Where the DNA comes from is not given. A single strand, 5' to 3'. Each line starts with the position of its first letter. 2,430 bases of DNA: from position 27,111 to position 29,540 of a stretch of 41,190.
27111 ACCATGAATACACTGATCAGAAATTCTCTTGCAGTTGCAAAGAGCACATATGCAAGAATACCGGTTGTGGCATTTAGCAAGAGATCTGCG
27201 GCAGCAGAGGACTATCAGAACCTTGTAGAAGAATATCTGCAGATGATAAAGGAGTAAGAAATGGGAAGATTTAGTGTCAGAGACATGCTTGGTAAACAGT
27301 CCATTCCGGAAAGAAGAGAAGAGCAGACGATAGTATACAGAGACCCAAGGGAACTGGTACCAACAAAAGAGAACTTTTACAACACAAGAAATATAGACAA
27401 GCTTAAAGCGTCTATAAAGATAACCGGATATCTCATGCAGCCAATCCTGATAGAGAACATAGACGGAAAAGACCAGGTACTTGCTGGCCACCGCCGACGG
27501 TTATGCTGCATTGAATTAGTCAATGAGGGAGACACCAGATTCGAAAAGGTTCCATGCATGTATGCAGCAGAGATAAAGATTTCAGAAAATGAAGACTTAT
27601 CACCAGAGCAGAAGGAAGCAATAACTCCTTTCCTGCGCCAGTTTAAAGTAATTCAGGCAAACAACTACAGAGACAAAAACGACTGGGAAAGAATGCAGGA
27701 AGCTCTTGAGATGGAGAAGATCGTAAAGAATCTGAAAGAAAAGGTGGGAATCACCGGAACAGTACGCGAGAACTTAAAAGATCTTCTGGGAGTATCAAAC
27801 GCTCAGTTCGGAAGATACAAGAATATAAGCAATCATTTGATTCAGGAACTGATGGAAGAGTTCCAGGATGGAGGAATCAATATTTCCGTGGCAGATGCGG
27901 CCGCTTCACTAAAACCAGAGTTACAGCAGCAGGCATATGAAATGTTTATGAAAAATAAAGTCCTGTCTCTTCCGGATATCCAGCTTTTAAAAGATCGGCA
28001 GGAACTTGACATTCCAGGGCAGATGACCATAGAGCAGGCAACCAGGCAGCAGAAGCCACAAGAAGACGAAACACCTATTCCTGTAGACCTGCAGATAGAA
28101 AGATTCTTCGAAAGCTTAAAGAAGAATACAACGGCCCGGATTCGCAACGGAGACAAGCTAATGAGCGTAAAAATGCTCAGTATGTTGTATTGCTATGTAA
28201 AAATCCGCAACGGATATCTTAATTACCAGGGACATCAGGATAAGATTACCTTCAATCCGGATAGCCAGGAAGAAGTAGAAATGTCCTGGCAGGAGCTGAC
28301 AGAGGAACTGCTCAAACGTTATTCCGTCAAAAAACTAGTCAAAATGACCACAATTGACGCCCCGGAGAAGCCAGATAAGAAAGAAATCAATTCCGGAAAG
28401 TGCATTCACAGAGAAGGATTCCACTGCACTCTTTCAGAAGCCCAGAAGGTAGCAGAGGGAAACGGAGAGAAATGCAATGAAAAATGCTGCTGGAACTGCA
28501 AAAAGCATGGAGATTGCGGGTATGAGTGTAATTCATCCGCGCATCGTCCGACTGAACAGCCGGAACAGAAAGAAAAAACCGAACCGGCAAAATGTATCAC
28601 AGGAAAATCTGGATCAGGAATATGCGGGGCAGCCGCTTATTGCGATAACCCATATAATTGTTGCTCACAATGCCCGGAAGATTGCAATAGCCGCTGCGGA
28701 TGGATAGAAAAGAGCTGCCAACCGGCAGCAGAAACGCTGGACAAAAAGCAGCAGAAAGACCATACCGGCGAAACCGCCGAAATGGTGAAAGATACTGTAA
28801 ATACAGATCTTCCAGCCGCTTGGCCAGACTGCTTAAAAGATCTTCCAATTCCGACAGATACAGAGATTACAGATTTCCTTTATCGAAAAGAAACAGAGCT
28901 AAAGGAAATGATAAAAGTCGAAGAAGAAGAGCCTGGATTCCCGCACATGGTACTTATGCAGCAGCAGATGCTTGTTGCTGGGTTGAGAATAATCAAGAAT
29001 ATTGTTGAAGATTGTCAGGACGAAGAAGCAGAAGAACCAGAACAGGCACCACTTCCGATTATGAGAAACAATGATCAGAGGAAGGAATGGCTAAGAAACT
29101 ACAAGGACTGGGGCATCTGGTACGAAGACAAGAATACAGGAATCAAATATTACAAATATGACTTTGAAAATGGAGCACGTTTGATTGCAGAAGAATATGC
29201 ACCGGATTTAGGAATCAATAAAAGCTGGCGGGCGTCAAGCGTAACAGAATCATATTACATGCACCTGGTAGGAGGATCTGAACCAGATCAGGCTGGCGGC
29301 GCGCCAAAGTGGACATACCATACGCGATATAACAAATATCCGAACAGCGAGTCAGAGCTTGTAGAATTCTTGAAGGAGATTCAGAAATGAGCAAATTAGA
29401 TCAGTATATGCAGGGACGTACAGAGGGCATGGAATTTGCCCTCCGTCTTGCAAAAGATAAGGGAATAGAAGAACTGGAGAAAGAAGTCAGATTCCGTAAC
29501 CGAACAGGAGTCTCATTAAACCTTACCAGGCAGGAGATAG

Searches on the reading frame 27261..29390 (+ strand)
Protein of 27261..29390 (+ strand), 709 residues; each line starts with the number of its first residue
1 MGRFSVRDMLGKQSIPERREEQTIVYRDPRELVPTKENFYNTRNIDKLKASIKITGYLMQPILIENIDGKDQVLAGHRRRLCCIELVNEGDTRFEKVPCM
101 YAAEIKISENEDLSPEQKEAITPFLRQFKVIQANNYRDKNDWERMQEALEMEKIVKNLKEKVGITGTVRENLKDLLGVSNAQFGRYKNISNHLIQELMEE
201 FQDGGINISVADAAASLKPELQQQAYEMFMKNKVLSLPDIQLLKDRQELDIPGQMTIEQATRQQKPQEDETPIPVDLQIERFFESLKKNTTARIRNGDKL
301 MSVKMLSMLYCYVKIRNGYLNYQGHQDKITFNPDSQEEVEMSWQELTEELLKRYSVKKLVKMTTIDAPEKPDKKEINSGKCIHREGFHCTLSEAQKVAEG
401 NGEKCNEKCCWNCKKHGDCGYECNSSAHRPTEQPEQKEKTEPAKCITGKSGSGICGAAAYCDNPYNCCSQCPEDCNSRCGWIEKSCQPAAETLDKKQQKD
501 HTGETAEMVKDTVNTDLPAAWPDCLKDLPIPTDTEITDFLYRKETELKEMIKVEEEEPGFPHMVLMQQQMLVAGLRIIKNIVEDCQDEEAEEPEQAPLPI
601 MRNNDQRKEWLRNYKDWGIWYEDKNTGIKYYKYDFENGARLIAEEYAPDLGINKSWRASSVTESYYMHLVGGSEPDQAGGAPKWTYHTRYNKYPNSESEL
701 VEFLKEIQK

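Call 58: search_protein_families(library=phrogs, proteins=[window:27261-29390:+], max_evalue=0.00001)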
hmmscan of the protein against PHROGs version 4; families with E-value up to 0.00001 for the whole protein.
window:27261-29390:+ (709 aa): 5 families
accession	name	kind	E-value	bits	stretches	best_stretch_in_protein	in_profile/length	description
phrog_15077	-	unknown function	5.3e-68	231.8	1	237-709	122-543/546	-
phrog_4715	-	DNA, RNA and nucleotide metabolism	1.1e-32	114.3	1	28-376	151-498/630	ParB-like partition protein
phrog_15982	-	unknown function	1.9e-24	87.5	1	1-270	1-273/453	-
phrog_27290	-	unknown function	2.9e-18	66.9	1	23-229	29-222/517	-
phrog_29887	-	unknown function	5.1e-11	44.2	1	435-483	65-114/117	-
